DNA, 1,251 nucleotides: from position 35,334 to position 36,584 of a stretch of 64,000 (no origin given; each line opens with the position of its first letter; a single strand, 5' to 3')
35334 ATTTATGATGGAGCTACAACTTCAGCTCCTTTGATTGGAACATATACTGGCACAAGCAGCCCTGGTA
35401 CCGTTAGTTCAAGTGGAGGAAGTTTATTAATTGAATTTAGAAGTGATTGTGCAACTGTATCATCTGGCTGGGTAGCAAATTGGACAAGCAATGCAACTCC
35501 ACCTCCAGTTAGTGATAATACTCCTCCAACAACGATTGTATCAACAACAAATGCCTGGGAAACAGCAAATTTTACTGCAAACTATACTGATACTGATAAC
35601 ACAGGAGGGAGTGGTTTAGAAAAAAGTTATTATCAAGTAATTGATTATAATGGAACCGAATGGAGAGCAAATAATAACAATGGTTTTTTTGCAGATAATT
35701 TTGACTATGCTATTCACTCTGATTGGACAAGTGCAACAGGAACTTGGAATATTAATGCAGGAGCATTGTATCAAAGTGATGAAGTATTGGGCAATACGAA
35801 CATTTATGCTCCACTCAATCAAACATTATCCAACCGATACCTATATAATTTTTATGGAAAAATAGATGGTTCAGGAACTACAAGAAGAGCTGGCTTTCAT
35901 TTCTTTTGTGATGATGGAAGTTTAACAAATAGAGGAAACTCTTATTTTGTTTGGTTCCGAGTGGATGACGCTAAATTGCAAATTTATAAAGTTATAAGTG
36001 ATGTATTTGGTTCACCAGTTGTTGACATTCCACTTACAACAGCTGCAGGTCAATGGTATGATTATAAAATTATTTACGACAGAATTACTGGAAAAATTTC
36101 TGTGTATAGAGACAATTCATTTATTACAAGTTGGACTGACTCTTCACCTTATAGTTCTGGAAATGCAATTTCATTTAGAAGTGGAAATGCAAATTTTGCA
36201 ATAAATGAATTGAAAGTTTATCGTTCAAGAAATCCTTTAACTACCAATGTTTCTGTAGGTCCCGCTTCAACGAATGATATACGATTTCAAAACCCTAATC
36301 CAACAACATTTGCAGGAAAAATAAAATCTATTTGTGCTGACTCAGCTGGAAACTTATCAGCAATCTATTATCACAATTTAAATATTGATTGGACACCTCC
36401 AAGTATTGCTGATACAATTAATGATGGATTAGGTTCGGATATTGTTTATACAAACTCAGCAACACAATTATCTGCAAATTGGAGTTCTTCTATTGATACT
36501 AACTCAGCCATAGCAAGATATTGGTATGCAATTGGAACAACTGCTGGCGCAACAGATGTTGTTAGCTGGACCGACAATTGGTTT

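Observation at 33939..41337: Tightly coupled operon of two T9SS-exported paralogs with swapped cell-wall-hydrolase heads (amidase versus atypical GH18), plus a deaminase and a secreted LRR protein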

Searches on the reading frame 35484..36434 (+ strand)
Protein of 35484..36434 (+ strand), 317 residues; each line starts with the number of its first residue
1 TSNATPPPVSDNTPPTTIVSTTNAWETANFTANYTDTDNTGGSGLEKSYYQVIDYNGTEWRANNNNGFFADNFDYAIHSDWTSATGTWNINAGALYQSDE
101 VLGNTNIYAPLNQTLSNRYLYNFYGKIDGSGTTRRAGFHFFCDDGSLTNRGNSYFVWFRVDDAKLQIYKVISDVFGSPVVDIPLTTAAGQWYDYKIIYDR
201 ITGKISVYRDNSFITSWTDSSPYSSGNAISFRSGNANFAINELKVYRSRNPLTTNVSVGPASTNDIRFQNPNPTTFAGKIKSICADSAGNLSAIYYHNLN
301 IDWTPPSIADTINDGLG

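Call 26: search_solved_structures(query=A2, max_evalue=10, show_alignments=2)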
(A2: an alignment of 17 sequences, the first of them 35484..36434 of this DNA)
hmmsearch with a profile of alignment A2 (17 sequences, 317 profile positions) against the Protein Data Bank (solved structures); distinct sequences matched with E-value up to 10: 1.
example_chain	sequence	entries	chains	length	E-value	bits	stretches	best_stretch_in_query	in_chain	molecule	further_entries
3flp_A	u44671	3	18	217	0.049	15.9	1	134-214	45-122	SAP-like pentraxin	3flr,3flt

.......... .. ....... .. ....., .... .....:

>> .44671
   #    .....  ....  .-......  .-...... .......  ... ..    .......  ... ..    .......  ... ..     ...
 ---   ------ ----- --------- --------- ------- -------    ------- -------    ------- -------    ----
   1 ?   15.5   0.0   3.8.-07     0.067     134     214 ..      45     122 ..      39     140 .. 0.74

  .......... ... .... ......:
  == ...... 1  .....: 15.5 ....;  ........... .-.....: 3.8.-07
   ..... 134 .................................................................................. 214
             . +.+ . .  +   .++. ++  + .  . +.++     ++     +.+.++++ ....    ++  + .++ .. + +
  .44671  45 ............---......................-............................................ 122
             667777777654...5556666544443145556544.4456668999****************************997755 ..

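Call 38: predict_structure(alignment_id=A2)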
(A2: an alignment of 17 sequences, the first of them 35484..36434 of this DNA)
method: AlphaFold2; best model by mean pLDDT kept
length: 317 residues; sequences in the alignment: 17
mean_pLDDT: 73.7   pTM: 0.75
mean pLDDT of the five models: 73.7, 68.8, 66.9, 66.9, 64.3
residues with pLDDT >= 90: 101; 70-90: 69; 50-70: 117; < 50: 30
segments of 3 or more residues with pLDDT < 50: 1-7, 38-45, 69-72, 313-317
pLDDT, mean of each block of 10 residues (from residue 1): 44 54 62 54 49 54 51 54 84 84 86 80 91 93 92 96 97 96 94 91 91 93 90 92 73 58 56 60 68 62 57 47
secondary structure, 60 per line:
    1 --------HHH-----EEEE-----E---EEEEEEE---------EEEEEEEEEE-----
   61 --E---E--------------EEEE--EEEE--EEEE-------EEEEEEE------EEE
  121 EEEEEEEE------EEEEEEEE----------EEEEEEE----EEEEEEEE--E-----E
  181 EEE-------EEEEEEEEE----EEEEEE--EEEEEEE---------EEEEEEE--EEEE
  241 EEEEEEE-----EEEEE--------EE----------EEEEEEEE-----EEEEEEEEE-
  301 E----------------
elements in order: E17-20 E30-36 E46-55 E82-85 E88-91 E94-97 E105-111 E118-128 E135-142 E153-159 E164-171 E180-183 E191-199 E204-209 E212-218 E228-234 E237-247 E253-257 E278-285 E291-299

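Call 60: search_protein_representatives(alignment_id=A2)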
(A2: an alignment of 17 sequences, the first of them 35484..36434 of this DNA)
Query: 17 sequences, 317 profile positions. Proteins with E-value up to 0.001 (for the whole library): 712; up to 1e-10: 451; up to 1e-30: 301. The best 150 are listed.
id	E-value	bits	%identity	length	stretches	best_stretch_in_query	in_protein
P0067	6.0e-235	794.3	-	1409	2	4-316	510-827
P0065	2.1e-225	762.9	-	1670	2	6-316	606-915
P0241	4.3e-225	761.9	-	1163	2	13-317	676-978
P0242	1.2e-221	750.6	-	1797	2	7-317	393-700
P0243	7.8e-218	738.1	-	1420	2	13-316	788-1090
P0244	2.6e-210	713.4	-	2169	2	7-311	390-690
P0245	7.1e-210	711.9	-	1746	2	8-305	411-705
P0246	6.9e-202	685.7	-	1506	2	14-316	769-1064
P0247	1.1e-200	681.7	-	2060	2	3-317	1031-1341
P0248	3.7e-200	680.0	-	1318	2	10-315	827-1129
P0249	1.5e-197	671.4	-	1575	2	9-316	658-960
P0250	1.6e-197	671.3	-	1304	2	11-315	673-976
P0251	1.2e-194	661.9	-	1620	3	9-308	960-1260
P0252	2.2e-193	657.8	-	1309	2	13-317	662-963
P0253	1.2e-192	655.3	-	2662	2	11-317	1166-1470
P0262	1.5e-153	526.9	-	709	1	5-317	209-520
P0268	2.2e-146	503.3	-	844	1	6-317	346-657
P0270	1.6e-145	500.5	-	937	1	7-317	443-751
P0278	1.0e-134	465.0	-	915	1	9-316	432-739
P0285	5.3e-125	433.1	-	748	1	6-316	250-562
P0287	1.0e-123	428.8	-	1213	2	8-315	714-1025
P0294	8.1e-123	425.9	-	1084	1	5-316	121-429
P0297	1.0e-121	422.3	-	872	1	8-316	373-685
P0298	1.0e-119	415.8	-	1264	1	6-316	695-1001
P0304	6.2e-117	406.6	-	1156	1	9-317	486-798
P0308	2.5e-115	401.3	-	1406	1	8-317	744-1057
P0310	8.5e-115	399.6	-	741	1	7-316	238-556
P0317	1.5e-110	385.6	-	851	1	9-316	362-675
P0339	9.3e-105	366.6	-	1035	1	8-316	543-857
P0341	4.2e-104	364.4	-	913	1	15-316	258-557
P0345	6.5e-102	357.2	-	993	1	7-316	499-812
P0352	1.1e-99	349.9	-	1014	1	5-317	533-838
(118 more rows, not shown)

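Call 66: search_protein_families(library=pfam, proteins=[P0310, P0262, P0285, P0268, P0317, P0297, P0278, P0270, P0345, P0352], max_evalue=0.0001)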
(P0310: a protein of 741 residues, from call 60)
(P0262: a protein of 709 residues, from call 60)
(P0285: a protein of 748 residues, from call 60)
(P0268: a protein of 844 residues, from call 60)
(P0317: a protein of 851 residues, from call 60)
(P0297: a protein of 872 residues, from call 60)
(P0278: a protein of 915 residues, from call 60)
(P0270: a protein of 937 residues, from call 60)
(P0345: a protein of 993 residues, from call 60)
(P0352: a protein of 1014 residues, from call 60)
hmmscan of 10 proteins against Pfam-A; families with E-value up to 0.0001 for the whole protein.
P0310 (741 aa): 1 family
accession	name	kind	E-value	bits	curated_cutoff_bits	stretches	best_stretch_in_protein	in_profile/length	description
PF18962.6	Por_Secre_tail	-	2.2e-06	28.3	27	1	664-739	2-74/75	Secretion system C-terminal sorting domain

P0262 (709 aa): 2 families
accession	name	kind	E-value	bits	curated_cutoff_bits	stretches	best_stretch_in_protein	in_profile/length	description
PF01520.23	Amidase_3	-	4.3e-30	105.5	27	1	23-200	1-171/174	N-acetylmuramoyl-L-alanine amidase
PF18962.6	Por_Secre_tail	-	8.3e-08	32.9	27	1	630-707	2-74/75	Secretion system C-terminal sorting domain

P0285 (748 aa): 1 family
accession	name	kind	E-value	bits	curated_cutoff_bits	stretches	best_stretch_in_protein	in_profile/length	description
PF18962.6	Por_Secre_tail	-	2.5e-13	50.6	27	1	677-746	1-74/75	Secretion system C-terminal sorting domain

P0268 (844 aa): 3 families
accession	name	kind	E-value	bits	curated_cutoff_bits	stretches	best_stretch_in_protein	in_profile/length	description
PF01520.23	Amidase_3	-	2.7e-28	99.6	27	1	22-197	1-169/174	N-acetylmuramoyl-L-alanine amidase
PF23759.1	GBD_T9SS_assoc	-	4.6e-14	53.1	27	1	216-343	1-116/116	Galactose binding domain-like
PF18962.6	Por_Secre_tail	-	1e-12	48.6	27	1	764-843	1-75/75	Secretion system C-terminal sorting domain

P0317 (851 aa): 2 families
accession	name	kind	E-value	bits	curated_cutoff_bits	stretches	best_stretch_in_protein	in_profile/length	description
PF18962.6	Por_Secre_tail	-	2.7e-11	44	27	1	781-848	1-73/75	Secretion system C-terminal sorting domain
PF16967.11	TcfC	-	3.2e-05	23.9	29.4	0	801-842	15-55/68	E-set like domain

P0297 (872 aa): 3 families
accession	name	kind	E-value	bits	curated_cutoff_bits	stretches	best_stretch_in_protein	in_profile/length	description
PF25275.1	Golvesin_C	-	7.1e-19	68.6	31.6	1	259-369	25-130/132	Golvesin C-terminal domain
PF18962.6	Por_Secre_tail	-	5e-09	36.8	27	1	795-868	3-72/75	Secretion system C-terminal sorting domain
PF13529.12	Peptidase_C39_2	-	2.5e-07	31.8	24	1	20-180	2-143/143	Peptidase_C39 like family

P0278 (915 aa): 2 families
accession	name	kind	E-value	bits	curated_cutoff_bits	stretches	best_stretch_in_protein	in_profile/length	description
PF01183.26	Glyco_hydro_25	-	2.3e-38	132.7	27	1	29-217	1-180/180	Glycosyl hydrolases family 25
PF18962.6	Por_Secre_tail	-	2.7e-13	50.5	27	1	846-911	1-68/75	Secretion system C-terminal sorting domain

P0270 (937 aa): 5 families
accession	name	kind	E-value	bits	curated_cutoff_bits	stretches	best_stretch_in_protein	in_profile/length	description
PF18962.6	Por_Secre_tail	-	3.6e-12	46.9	27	1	858-935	1-74/75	Secretion system C-terminal sorting domain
PF13620.12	CarboxypepD_reg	-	6.7e-09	36.4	32.3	0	120-159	1-43/82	Carboxypeptidase regulatory-like domain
PF08486.15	SpoIID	-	1.5e-08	35.6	23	1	271-356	4-96/97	Stage II sporulation protein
PF13715.12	CarbopepD_reg_2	-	3.3e-06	27.5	32.2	0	122-160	2-40/88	CarboxypepD_reg-like domain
PF13385.13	Laminin_G_3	-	6e-06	26.9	27.6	1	576-661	39-113/151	Concanavalin A-like lectin/glucanases superfamily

P0345 (993 aa): 2 families
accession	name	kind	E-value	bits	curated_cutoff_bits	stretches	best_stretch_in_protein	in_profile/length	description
PF02638.21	GHL10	-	1e-67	228.9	27.9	1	28-336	1-301/311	Glycosyl hydrolase-like 10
PF18962.6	Por_Secre_tail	-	1.5e-13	51.3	27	1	922-987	1-67/75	Secretion system C-terminal sorting domain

P0352 (1014 aa): 1 family
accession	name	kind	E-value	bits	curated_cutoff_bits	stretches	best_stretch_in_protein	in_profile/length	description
PF18962.6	Por_Secre_tail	-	1.7e-07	31.9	27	1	945-1012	1-74/75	Secretion system C-terminal sorting domain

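Call 67: search_protein_families(library=pfam, proteins=[P0341, P0294, P0241, P0304, P0339, P0298, P0287, P0308], max_evalue=0.0001)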
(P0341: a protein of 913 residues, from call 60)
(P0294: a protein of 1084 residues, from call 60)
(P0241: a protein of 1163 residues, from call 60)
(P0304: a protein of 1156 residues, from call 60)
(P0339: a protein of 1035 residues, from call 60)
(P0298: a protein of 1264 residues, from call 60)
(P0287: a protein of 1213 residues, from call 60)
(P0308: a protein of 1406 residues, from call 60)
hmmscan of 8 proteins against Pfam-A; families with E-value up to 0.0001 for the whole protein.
P0341 (913 aa): 5 families
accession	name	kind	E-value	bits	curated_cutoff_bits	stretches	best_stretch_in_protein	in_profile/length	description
PF18911.6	PKD_4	-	8e-21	74.3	27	2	736-801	3-71/85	PKD domain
PF00801.26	PKD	-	5.8e-15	55.5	23.5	2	755-801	17-68/80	PKD domain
PF00431.26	CUB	-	2.7e-10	41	21.4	1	145-246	5-109/110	CUB domain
PF18962.6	Por_Secre_tail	-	4.9e-09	36.8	27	1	833-911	1-74/75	Secretion system C-terminal sorting domain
PF00041.27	fn3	-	4.1e-05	24.1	25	0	56-131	3-81/84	Fibronectin type III domain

P0294 (1084 aa): 3 families
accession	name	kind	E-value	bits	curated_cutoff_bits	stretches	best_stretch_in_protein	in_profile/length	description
PF18911.6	PKD_4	-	1.2e-32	112.2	27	3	612-685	2-76/85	PKD domain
PF00801.26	PKD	-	2.1e-16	60.1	23.5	2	629-685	15-73/80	PKD domain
PF18962.6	Por_Secre_tail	-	1.2e-09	38.7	27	1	1009-1081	1-73/75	Secretion system C-terminal sorting domain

P0241 (1163 aa): 2 families
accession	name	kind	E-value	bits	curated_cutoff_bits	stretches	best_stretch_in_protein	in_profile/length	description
PF18962.6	Por_Secre_tail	-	4e-14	53.1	27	1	1086-1161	1-75/75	Secretion system C-terminal sorting domain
PF01510.30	Amidase_2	-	1.4e-11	45.3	26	1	215-359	6-131/131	N-acetylmuramoyl-L-alanine amidase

P0304 (1156 aa): 4 families
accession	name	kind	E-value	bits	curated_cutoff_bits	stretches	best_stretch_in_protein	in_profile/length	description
PF18911.6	PKD_4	-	1.9e-13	50.7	27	2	1001-1056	27-82/85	PKD domain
PF00801.26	PKD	-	5.5e-13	49.2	23.5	1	900-965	4-72/80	PKD domain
PF01510.30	Amidase_2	-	2.7e-12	47.6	26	1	219-362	6-130/131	N-acetylmuramoyl-L-alanine amidase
PF18962.6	Por_Secre_tail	-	2.2e-06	28.3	27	1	1077-1149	2-70/75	Secretion system C-terminal sorting domain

P0339 (1035 aa): 4 families
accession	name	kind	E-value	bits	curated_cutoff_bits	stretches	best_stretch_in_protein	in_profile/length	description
PF18962.6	Por_Secre_tail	-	1.4e-10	41.8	27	1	965-1034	1-75/75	Secretion system C-terminal sorting domain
PF13715.12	CarbopepD_reg_2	-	1.9e-10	41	32.2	1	131-169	2-40/88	CarboxypepD_reg-like domain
PF13620.12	CarboxypepD_reg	-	6.7e-10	39.6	32.3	0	130-167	2-42/82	Carboxypeptidase regulatory-like domain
PF08486.15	SpoIID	-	5.4e-06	27.4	23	1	278-363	4-96/97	Stage II sporulation protein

P0298 (1264 aa): 5 families
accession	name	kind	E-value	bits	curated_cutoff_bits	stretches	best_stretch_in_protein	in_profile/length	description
PF25275.1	Golvesin_C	-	5e-19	69.1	31.6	1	599-694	36-130/132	Golvesin C-terminal domain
PF18911.6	PKD_4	-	4.7e-11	43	27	1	1121-1158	30-68/85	PKD domain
PF18962.6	Por_Secre_tail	-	7.8e-10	39.3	27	1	1191-1262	1-75/75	Secretion system C-terminal sorting domain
PF00801.26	PKD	-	7.7e-08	32.7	23.5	1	1116-1160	18-67/80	PKD domain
PF13529.12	Peptidase_C39_2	-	6.5e-06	27.2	24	1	337-500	3-143/143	Peptidase_C39 like family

P0287 (1213 aa): 5 families
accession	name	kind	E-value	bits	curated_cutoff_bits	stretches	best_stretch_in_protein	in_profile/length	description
PF25275.1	Golvesin_C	-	2.7e-17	63.5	31.6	1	604-708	25-127/132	Golvesin C-terminal domain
PF18962.6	Por_Secre_tail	-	8e-10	39.3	27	1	1136-1211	3-74/75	Secretion system C-terminal sorting domain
PF13529.12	Peptidase_C39_2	-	3.3e-07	31.4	24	1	359-521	2-143/143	Peptidase_C39 like family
PF25174.1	Beta-prop_THOC3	-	9e-06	25.3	305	1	166-231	96-161/272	THOC3 beta-propeller domain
PF07676.18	PD40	-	3.7e-05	24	20.9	0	198-217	6-26/38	WD40-like Beta Propeller Repeat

P0308 (1406 aa): 6 families
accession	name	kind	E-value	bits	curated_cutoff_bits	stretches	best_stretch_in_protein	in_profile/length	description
PF18911.6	PKD_4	-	6.8e-22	77.8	27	2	1238-1312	4-82/85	PKD domain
PF25275.1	Golvesin_C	-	5.1e-21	75.5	31.6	1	631-741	26-131/132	Golvesin C-terminal domain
PF00801.26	PKD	-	2.9e-12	46.9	23.5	1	1168-1232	13-80/80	PKD domain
PF18962.6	Por_Secre_tail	-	1.1e-10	42.1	27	1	1330-1405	1-75/75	Secretion system C-terminal sorting domain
PF24817.1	WD40_WDHD1_1st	-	1.2e-05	25.2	109.9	0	191-262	182-256/291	WDHD1 first WD40 domain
PF25174.1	Beta-prop_THOC3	-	3.4e-05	23.4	305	0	187-259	88-160/272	THOC3 beta-propeller domain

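Call 77: find_encoding_contigs(protein=P0278, flank=8000, max_places=3)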
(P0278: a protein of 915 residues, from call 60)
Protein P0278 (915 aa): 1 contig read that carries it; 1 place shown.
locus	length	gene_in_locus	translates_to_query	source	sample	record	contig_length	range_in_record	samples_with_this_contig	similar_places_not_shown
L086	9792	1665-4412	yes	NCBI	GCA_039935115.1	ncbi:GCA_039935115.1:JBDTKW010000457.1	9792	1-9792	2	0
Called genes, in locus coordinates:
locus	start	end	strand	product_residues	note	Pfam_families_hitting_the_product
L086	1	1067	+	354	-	PF03993:DUF349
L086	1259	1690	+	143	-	-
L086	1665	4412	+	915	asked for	PF01183:Glyco_hydro_25, PF18962:Por_Secre_tail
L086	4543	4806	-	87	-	PF05016:ParE_toxin, PF05973:Gp49 (weak)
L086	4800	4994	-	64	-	-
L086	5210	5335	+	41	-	-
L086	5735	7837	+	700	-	PF18962:Por_Secre_tail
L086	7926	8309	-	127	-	PF01503:PRA-PH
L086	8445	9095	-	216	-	PF03938:OmpH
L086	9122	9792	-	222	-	PF00587:tRNA-synt_2b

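Call 78: find_encoding_contigs(protein=P0345, flank=8000, max_places=3)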
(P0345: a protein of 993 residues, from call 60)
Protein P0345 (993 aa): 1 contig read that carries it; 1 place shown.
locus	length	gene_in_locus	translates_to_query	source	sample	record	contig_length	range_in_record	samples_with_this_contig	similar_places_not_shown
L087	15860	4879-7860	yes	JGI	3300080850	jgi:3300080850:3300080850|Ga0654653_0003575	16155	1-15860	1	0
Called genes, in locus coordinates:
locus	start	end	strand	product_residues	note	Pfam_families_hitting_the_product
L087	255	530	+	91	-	-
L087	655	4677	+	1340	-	PF25778:DUF7948, PF19081:Ig_7, PF13585:CHU_C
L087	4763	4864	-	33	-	-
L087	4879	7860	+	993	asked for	PF02638:GHL10, PF18962:Por_Secre_tail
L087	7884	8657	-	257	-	-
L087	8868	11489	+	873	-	PF18921:Cyanophycin_syn, PF02222:ATP-grasp (faint), PF01071:GARS_A (weak), PF02786:CPSase_L_D2 (weak), PF08443:RimK, PF07478:Dala_Dala_lig_C (weak), PF08245:Mur_ligase_M, PF02875:Mur_ligase_C, +1 more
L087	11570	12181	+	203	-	PF00117:GATase, PF01174:SNO (faint)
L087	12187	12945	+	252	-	PF00977:His_biosynth, PF00478:IMPDH (faint), PF02581:TMP-TENI (faint), PF01207:Dus (weak), PF03060:NMO (weak), PF01180:DHO_dh (weak)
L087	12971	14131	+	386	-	PF01943:Polysacc_synt, PF13440:Polysacc_synt_3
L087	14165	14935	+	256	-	PF05219:DREV (weak), PF05401:NodS, PF02353:CMAS (faint), PF13489:Methyltransf_23, PF13847:Methyltransf_31, PF08241:Methyltransf_11, PF08242:Methyltransf_12, PF13649:Methyltransf_25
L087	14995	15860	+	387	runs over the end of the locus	?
